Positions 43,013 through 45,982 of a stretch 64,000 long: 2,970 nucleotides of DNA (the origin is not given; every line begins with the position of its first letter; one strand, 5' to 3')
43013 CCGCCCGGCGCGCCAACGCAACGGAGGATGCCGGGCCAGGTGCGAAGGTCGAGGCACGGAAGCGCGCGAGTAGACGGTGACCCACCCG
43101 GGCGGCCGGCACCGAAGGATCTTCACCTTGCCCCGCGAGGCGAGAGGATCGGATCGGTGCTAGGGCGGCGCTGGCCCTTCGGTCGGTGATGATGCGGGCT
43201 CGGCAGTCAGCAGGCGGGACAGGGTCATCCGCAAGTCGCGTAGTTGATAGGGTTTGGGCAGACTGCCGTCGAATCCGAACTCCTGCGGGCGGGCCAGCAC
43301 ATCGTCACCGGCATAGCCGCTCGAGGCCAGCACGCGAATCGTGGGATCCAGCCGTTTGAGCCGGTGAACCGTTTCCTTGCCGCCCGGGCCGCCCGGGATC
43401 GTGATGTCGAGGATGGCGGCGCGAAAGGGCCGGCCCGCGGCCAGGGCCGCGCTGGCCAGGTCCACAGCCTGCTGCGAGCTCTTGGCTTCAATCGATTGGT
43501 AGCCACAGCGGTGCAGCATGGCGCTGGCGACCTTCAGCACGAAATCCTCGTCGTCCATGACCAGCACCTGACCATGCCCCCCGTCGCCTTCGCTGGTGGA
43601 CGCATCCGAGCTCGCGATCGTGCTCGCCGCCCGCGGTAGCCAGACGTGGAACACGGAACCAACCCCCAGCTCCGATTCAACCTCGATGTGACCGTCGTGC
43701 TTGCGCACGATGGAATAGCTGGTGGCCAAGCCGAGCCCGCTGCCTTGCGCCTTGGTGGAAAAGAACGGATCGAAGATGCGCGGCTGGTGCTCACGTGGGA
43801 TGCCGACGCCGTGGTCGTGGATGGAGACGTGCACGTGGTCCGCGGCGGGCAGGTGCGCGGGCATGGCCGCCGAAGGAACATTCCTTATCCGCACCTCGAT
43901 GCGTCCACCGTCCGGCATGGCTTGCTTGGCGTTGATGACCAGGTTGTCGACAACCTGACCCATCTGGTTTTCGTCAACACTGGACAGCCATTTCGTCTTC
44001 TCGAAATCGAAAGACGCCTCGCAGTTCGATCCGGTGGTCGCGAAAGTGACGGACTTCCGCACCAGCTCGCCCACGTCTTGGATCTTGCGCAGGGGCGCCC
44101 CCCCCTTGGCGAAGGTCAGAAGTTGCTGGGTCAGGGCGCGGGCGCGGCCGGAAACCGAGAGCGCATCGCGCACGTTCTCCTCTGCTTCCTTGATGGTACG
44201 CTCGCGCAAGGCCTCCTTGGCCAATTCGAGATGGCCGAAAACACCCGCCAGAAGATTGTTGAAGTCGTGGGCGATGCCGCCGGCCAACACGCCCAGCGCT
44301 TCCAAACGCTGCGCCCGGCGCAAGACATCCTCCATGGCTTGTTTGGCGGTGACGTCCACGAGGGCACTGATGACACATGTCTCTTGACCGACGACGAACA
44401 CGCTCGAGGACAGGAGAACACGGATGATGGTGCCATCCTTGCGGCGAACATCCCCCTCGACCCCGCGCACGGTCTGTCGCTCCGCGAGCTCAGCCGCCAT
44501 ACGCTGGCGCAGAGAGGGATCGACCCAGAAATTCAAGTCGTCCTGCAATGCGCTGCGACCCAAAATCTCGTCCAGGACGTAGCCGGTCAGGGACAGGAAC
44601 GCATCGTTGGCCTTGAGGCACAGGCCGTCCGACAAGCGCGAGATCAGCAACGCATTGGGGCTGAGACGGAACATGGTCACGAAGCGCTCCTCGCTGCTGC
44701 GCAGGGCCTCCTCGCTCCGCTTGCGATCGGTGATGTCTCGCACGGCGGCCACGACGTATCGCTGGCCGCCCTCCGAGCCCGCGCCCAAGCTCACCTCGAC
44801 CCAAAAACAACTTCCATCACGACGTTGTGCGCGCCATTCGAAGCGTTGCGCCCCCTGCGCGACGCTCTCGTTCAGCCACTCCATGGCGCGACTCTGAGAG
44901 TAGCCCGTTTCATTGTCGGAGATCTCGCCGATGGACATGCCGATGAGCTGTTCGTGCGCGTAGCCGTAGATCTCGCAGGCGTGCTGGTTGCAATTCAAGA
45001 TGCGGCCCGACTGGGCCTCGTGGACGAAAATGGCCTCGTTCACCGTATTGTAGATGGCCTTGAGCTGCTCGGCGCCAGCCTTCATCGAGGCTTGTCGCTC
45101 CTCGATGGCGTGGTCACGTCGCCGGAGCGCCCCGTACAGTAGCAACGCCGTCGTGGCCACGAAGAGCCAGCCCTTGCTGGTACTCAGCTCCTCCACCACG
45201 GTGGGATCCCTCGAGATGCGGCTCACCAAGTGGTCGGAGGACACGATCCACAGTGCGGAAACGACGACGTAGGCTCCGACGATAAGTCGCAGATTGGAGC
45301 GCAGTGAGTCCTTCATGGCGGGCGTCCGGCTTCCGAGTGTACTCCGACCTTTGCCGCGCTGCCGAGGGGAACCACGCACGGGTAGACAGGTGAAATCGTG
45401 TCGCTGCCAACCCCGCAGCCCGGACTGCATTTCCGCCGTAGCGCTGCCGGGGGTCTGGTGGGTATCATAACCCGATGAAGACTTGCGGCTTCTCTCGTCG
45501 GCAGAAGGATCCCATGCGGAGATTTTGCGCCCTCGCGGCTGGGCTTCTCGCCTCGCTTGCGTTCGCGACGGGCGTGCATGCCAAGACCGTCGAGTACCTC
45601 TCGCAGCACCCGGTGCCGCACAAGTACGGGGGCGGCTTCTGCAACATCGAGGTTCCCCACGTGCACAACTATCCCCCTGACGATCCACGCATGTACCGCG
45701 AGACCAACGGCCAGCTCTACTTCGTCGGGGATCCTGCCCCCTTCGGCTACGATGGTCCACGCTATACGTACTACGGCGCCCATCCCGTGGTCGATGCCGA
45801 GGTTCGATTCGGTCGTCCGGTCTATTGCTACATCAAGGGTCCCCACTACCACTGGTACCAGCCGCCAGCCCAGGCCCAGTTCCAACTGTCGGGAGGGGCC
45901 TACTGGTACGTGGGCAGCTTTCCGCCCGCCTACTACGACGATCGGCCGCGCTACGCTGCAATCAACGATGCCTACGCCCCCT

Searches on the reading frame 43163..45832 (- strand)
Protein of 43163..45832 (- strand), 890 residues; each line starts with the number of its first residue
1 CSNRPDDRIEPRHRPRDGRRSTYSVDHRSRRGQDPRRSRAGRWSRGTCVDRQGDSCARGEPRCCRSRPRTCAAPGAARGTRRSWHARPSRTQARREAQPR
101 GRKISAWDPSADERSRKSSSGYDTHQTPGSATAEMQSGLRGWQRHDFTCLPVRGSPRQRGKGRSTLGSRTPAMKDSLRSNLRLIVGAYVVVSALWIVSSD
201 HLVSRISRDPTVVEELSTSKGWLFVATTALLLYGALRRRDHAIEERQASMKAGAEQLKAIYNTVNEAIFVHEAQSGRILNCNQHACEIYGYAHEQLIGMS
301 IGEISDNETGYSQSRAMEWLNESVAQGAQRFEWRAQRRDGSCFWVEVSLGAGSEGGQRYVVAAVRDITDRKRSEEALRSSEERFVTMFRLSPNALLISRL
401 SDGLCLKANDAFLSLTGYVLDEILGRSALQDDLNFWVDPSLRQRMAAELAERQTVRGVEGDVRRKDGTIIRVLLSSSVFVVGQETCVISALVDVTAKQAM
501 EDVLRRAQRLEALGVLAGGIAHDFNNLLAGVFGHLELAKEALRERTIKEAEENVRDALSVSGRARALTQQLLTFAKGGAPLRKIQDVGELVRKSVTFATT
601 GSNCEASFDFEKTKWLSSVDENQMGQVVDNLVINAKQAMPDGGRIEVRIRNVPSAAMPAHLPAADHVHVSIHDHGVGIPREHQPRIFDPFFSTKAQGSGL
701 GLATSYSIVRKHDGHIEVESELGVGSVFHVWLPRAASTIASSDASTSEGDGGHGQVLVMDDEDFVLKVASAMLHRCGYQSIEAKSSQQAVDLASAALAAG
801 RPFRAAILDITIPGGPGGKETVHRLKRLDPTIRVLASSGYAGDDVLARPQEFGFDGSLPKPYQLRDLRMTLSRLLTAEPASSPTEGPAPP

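Call 37: search_protein_families(library=pfam, proteins=[window:43163-45832:-], max_evalue=0.01)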
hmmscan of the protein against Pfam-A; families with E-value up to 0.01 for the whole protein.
window:43163-45832:- (890 aa): 9 families
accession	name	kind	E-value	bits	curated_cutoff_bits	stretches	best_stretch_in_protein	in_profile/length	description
PF02518.31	HATPase_c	-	1.1e-25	90.6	26.4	1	620-735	2-110/111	Histidine kinase-, DNA gyrase B-, and HSP90-like ATPase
PF13426.13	PAS_9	-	1.6e-25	89.7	27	2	266-369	2-103/103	PAS domain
PF00989.32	PAS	-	3.1e-16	59.8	22.6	2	255-367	1-113/113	PAS fold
PF13188.13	PAS_8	-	3.2e-14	52.7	21.8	2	255-320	1-61/65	PAS domain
PF08448.16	PAS_4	-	1.4e-10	41.8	23.1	1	265-372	5-110/110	PAS fold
PF00072.30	Response_reg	-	7.4e-10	39.4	30.2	1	756-869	1-108/111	Response regulator receiver domain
PF08447.18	PAS_3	-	1.5e-09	38.4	25.6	1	279-349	2-72/89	PAS fold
PF00512.31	HisKA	-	1.8e-05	25.2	26.9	1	516-578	5-64/66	His Kinase A (phospho-acceptor) domain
PF12860.13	PAS_7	-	0.00012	22.6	27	1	263-375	3-115/115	PAS fold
